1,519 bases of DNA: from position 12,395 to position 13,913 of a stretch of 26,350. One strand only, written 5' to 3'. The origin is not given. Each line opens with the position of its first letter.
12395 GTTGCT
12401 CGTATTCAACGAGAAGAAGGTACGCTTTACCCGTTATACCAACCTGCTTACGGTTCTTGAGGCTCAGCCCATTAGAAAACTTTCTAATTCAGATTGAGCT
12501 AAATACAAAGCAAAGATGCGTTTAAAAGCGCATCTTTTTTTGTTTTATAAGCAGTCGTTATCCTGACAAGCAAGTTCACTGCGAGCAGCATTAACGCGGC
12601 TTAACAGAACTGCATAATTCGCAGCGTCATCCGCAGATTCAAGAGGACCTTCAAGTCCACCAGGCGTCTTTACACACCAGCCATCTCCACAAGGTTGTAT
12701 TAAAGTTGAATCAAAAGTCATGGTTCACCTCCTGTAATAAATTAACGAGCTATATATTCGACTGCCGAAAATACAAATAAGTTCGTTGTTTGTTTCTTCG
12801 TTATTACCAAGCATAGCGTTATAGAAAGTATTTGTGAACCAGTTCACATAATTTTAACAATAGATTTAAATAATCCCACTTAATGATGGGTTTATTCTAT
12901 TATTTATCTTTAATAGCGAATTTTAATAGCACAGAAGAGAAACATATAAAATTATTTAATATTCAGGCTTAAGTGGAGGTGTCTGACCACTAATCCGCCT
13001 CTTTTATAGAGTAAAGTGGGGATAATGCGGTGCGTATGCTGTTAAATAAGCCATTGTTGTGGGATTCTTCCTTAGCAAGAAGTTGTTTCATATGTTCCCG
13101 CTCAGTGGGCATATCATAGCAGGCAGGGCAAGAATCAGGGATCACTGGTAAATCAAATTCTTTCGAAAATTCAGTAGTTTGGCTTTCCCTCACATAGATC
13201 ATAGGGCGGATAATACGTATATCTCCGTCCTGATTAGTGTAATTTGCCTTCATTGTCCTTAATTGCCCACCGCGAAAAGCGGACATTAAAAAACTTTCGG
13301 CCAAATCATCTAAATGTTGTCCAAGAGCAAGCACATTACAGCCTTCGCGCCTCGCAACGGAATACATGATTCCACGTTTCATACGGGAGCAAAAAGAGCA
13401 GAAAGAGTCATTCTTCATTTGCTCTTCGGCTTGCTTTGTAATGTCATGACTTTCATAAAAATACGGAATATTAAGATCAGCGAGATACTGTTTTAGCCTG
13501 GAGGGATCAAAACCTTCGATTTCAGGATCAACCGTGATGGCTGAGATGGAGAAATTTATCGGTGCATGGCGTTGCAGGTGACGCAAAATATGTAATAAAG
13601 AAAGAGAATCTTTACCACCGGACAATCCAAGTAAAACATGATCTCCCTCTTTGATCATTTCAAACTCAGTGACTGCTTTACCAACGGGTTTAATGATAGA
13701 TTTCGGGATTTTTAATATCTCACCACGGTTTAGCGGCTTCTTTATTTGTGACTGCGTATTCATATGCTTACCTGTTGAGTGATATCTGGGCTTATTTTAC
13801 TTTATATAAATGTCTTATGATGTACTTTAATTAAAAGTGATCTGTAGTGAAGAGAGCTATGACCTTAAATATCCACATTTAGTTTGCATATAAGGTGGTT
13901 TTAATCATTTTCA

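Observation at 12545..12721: Unlisted 58-aa four-cysteine ORF with a perfect Shine-Dalgarno, sharing a bidirectional terminator with its convergent neighbour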

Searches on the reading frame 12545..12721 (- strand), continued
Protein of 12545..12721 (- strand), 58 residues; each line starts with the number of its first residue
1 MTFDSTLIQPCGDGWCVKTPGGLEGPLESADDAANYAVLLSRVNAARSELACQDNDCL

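Call 33: find_encoding_contigs(protein=P0081, flank=5000, max_places=2)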
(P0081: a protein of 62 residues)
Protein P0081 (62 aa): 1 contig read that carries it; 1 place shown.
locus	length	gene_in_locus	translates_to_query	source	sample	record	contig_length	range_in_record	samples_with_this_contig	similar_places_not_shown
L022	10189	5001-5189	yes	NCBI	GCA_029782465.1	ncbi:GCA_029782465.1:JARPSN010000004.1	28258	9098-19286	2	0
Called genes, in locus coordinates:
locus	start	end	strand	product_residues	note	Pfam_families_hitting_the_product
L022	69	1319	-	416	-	PF00764:Arginosuc_synth, PF20979:Arginosuc_syn_C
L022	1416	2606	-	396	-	PF18393:MotY_N, PF00691:OmpA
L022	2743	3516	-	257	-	PF00561:Abhydrolase_1, PF00975:Thioesterase, PF07819:PGAP1, PF12146:Hydrolase_4, PF12697:Abhydrolase_6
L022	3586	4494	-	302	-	PF13354:Beta-lactamase2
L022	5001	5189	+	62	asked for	-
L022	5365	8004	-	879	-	PF05226:CHASE2, PF00512:HisKA, PF02518:HATPase_c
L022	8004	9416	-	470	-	PF01476:LysM (weak), PF04773:FecR, PF24421:Ig_J (faint)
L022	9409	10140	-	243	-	PF00072:Response_reg, PF00486:Trans_reg_C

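Call 34: find_encoding_contigs(protein=P0097, flank=5000, max_places=2)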
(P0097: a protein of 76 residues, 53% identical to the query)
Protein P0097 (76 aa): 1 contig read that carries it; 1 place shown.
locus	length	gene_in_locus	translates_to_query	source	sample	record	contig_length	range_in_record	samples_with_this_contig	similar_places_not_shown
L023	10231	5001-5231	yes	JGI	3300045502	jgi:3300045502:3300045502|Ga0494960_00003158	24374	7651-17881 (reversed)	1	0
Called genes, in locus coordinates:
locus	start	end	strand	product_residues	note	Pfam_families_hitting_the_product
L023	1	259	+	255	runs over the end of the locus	PF13557:Phenol_MetA_deg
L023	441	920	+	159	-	PF02482:Ribosomal_S30AE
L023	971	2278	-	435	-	PF00753:Lactamase_B, PF12706:Lactamase_B_2, PF10996:Beta-Casp, PF07521:RMMBL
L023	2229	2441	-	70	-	-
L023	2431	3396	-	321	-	PF02423:OCD_Mu_crystall, PF01488:Shikimate_DH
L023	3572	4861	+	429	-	PF00884:Sulfatase, PF16347:SGSH_C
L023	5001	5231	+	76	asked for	-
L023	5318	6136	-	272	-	PF01493:GXGXG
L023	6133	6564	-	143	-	PF02741:FTR_C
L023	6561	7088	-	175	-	-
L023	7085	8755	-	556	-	PF07969:Amidohydro_3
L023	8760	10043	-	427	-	-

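Call 35: find_encoding_contigs(protein=P0088, flank=5000, max_places=2)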
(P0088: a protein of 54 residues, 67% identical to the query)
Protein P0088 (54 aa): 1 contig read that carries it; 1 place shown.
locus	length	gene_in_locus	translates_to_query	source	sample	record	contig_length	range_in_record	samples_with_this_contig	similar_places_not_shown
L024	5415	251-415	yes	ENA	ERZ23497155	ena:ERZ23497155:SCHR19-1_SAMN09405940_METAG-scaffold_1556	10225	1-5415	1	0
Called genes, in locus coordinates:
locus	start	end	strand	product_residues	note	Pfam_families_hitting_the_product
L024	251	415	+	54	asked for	-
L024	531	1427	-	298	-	PF03881:Fructosamin_kin, PF01636:APH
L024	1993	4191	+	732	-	PF17764:PriA_3primeBD, PF00270:DEAD, PF04851:ResIII, PF18319:Zn_ribbon_PriA, PF00271:Helicase_C (weak), PF18074:PriA_C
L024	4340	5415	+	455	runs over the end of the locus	-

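Call 36: find_encoding_contigs(protein=P0095, flank=5000, max_places=2)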
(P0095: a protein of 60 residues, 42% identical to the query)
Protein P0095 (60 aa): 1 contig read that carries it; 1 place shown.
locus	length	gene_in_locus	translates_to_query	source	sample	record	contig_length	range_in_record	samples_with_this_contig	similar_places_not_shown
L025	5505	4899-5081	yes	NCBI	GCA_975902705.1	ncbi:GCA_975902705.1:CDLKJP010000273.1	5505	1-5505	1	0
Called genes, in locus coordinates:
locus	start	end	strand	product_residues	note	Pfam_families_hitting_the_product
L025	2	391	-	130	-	?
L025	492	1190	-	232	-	PF02517:Rce1-like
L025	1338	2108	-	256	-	PF00950:ABC-3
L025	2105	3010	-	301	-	PF01297:ZnuA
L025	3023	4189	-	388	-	-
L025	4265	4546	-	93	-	-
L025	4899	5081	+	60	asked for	-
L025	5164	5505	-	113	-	?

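Call 37: predict_structure(alignment_id=A3)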
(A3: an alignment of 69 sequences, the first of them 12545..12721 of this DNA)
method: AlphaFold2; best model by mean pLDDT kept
length: 58 residues; sequences in the alignment: 69
mean_pLDDT: 73.4   pTM: 0.52
mean pLDDT of the five models: 73.4, 73.5, 70.3, 70.3, 69.2
residues with pLDDT >= 90: 0; 70-90: 40; 50-70: 11; < 50: 7
segments of 3 or more residues with pLDDT < 50: 1-3, 54-56
pLDDT, mean of each block of 10 residues (from residue 1): 64 83 83 85 72 49
secondary structure, 60 per line:
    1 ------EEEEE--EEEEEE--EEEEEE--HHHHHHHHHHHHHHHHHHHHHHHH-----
elements in order: E7-11 E14-19 E22-27 H30-53

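Call 40: fold_search(model_id=the predicted structure, library=pdb)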
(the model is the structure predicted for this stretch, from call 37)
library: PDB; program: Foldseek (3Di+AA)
matches with E <= 10: 125; with E <= 0.001: 0
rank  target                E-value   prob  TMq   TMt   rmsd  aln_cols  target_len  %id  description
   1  8k9z_A                1.0e+00  0.12  0.31  0.08   5.8        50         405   26  Crystal structure of Vibrio vulnificus RID-dependent transforming NADase domain (RDTND)/calmodulin-binding domain of R (released 2024-07-10)
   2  8ka0_A                2.0e+00  0.14  0.37  0.08   4.7        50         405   18  Crystal structure of Vibrio vulnificus RID-dependent transforming NADase domain (RDTND)/calmodulin-binding domain of R (released 2024-07-10)
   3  8k9z_C                2.1e+00  0.08  0.31  0.08   5.9        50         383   26  Crystal structure of Vibrio vulnificus RID-dependent transforming NADase domain (RDTND)/calmodulin-binding domain of R (released 2024-07-10)
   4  6lvd_B                2.6e+00  0.33  0.53  0.30   3.3        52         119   25  Structure of Dimethylformamidase, tetramer, Y440A mutant (released 2020-06-03)
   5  8ka1_C                3.0e+00  0.07  0.31  0.08   6.0        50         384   26  Crystal structure of Vibrio vulnificus RID-dependent transforming NADase domain (RDTND)/calmodulin-binding domain of R (released 2024-07-10)
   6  8x5u                  3.2e+00  0.09  0.31  0.14   7.0        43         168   21  Crystal structure of Thermus thermophilus peptidyl-tRNA hydrolase C-terminal 16 amino acid deletion mutant (released 2024-11-20)
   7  5zx8                  3.2e+00  0.08  0.27  0.10   3.2        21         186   24  Crystal structure of peptidyl-tRNA hydrolase from Thermus thermophilus (released 2018-09-26)
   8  7oya_H1               3.6e+00  0.11  0.29  0.10   2.3        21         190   28  Cryo-EM structure of the 1 hpf zebrafish embryo 80S ribosome (released 2022-07-13)
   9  8ka0_E                3.6e+00  0.08  0.35  0.07   5.5        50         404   20  Crystal structure of Vibrio vulnificus RID-dependent transforming NADase domain (RDTND)/calmodulin-binding domain of R (released 2024-07-10)
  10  2o30_A                3.6e+00  0.06  0.28  0.22   2.9        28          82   28  Nuclear movement protein from E. cuniculi GB-M1 (released 2007-01-02)
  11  4s37_D                3.6e+00  0.06  0.27  0.11   9.1        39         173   20  Crystal structure of R2 pyocin membrane-piercing spike (released 2016-01-27)
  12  4s37_B                3.6e+00  0.06  0.27  0.11   9.1        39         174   20  Crystal structure of R2 pyocin membrane-piercing spike (released 2016-01-27)
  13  2uzz_B                3.9e+00  0.14  0.31  0.05   1.6        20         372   30  X-ray structure of N-methyl-L-tryptophan oxidase (MTOX) (released 2008-01-22)
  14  8p84_A                3.9e+00  0.13  0.26  0.04   1.5        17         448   41  X-ray structure of Thermoanaerobacterales bacterium monoamine oxidase (released 2023-10-18)
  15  8x5t_C                3.9e+00  0.08  0.29  0.12   6.6        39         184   23  Crystal structure of Thermus thermophilus peptidyl-tRNA hydrolase in complex with adenosine 5'-monophosphate (released 2024-11-20)
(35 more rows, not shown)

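Call 62: search_protein_families(library=phrogs, proteins=[window:12545-12721:-, P0054, P0060, P0065, P0070, P0081], max_evalue=0.1)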
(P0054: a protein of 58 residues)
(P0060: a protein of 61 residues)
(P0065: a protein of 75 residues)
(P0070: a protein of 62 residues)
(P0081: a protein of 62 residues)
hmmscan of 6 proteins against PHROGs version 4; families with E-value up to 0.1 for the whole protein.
window:12545-12721:- (58 aa): 1 family
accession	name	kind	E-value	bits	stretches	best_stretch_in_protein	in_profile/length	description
phrog_12170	-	unknown function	0.013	16.1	1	7-51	86-128/209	-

P0054 (58 aa): 1 family
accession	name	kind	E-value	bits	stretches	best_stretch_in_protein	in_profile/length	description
phrog_37187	-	unknown function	0.087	13.5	1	4-55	107-160/171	-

P0060 (61 aa): 1 family
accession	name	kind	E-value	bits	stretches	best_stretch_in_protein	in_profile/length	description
phrog_25223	-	unknown function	0.042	14.8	1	26-40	21-35/47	-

P0065 (75 aa): 0 families

P0070 (62 aa): 0 families

P0081 (62 aa): 0 families

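Call 63: search_protein_families(library=padloc, proteins=[window:12545-12721:-, P0054, P0060, P0065, P0070, P0081], max_evalue=0.1)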
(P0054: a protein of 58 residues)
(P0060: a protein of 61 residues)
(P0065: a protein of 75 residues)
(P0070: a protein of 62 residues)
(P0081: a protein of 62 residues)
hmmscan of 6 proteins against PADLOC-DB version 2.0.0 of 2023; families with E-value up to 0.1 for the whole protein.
window:12545-12721:- (58 aa): 0 families

P0054 (58 aa): 0 families

P0060 (61 aa): 0 families

P0065 (75 aa): 0 families

P0070 (62 aa): 0 families

P0081 (62 aa): 0 families

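Call 65: search_dna_similar(query=window:12545-12721:-, collection=plasmids, mode=protein, max_evalue=0.01)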
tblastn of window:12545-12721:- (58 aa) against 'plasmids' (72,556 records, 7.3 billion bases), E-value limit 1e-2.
No match.

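Call 66: fold_search(model_id=the predicted structure, library=viral)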
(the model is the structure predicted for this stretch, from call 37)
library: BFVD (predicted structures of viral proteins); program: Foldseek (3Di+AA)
matches with E <= 10: 604; with E <= 0.001: 0
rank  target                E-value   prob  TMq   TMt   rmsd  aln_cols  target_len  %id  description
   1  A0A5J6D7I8            1.9e-01  0.99  0.72  0.52   1.6        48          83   19  Uncharacterized protein [Streptomyces phage Zuko]
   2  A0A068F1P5            1.9e-01  0.94  0.55  0.28   5.5        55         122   20  Uncharacterized protein [Mycobacterium phage Gaia]
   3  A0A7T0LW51            2.8e-01  0.97  0.52  0.34   2.4        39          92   18  Uncharacterized protein [Escherichia phage ES17]
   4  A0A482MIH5            3.2e-01  0.97  0.63  0.60   1.9        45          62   18  Uncharacterized protein [Nodularia phage vB_NspS-kac65v161]
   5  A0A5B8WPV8            3.4e-01  0.98  0.56  0.21   2.7        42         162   19  Uncharacterized protein [Arthrobacter phage Qui]
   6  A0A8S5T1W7            3.4e-01  0.41  0.39  0.08   4.8        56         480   20  Uncharacterized protein [Myoviridae sp. ctWb16]
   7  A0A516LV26            3.6e-01  0.77  0.51  0.56   5.7        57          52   19  (no name in the UniProt tables at hand)
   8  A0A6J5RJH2            3.9e-01  0.97  0.68  0.49   2.0        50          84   14  Uncharacterized protein [uncultured Caudovirales phage]
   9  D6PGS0                4.4e-01  0.85  0.54  0.59   3.1        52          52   19  (no name in the UniProt tables at hand)
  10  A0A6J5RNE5            4.4e-01  0.84  0.53  0.24   2.7        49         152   18  Uncharacterized protein [uncultured Caudovirales phage]
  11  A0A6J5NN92            5.4e-01  0.98  0.76  0.45   2.0        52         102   19  Uncharacterized protein [uncultured Caudovirales phage]
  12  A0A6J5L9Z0            5.4e-01  0.97  0.65  0.56   1.7        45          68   11  Uncharacterized protein [uncultured Caudovirales phage]
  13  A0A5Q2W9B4            5.7e-01  0.72  0.46  0.48   3.2        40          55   25  (no name in the UniProt tables at hand)
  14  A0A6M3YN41            6.1e-01  0.97  0.68  0.24   1.7        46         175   26  Pyrimidine dimer DNA glycosylase [Alteromonas phage vB_AcoS-R7M]
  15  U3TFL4                6.1e-01  0.95  0.57  0.54   1.8        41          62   24  DUF1508 domain-containing protein [Ralstonia phage RSB3]
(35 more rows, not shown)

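Call 70: find_encoding_contigs(protein=P0085, flank=3000, max_places=2)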
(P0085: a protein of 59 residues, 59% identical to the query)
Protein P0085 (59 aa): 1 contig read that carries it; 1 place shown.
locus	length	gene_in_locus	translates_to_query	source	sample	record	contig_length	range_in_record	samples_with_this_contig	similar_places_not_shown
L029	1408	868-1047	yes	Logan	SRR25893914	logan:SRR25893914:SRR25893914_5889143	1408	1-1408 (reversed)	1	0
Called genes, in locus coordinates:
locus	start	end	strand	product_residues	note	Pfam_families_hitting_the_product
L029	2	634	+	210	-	?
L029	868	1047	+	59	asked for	-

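Call 73: search_protein_families(library=pfam, proteins=[L029:2-634:+], max_evalue=0.001)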
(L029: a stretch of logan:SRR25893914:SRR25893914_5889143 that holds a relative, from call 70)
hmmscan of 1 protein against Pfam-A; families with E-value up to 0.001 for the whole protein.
L029:2-634:+ (210 aa): 1 family
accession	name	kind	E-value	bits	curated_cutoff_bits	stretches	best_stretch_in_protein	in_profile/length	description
PF01171.26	ATP_bind_3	-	1.3e-19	71.1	27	1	1-164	7-167/182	PP-loop family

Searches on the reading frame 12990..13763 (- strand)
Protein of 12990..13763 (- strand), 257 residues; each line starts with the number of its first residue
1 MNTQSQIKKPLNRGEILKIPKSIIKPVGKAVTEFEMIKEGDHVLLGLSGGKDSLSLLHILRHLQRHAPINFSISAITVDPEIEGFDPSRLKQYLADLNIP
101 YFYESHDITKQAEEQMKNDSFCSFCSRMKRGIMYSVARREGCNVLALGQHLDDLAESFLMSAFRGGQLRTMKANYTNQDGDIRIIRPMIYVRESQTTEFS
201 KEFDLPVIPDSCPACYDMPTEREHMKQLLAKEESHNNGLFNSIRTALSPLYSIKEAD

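Call 3: search_protein_families(library=pfam, proteins=[window:12990-13763:-], max_evalue=1)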
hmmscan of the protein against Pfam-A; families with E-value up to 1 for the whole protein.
window:12990-13763:- (257 aa): 2 families
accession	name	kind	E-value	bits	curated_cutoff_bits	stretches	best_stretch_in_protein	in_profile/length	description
PF01171.26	ATP_bind_3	-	2.3e-19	70.3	27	1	42-211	1-167/182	PP-loop family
PF02568.20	ThiI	-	0.12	12.4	20.5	1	102-232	69-192/197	Thiamine biosynthesis protein (ThiI)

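Call 4: search_protein_families(library=ncbifam, proteins=[window:12990-13763:-], max_evalue=1)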
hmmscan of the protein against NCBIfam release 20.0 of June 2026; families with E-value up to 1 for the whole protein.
window:12990-13763:- (257 aa): 8 families
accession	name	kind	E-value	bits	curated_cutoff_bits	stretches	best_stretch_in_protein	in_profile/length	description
NF007972.0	PRK10696.1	equivalog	2.6e-65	220.6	272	1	10-250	11-251/295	tRNA 2-thiocytidine(32) synthetase TtcA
TIGR02432.1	lysidine_TilS_N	equivalog_domain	2.8e-23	82.8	93.6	1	42-211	1-171/189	tRNA lysidine(34) synthetase TilS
NF049949.1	tRNAsynTtuAPyrococ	equivalog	1.3e-14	54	450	1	26-235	33-241/292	tRNA-5-methyluridine(54) 2-sulfurtransferase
NF047749.1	tRNAThiolNcsA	equivalog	7.3e-12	45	500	1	41-246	54-274/322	tRNA 2-thiolation protein NcsA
NF007942.0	PRK10660.1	equivalog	4.8e-08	32.2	606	1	35-212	12-184/439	tRNA lysidine(34) synthetase TilS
TIGR00268.2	TIGR00268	equivalog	0.01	15.2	150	1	35-156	8-126/259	ATP-dependent sacrificial sulfur transferase LarE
TIGR00552.1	nadE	equivalog_domain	0.096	11.9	63.65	1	41-146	23-134/251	NAD(+) synthase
TIGR00269.1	TIGR00269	hypoth_equivalog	0.11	12.8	62.75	1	184-246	3-63/104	TIGR00269 family protein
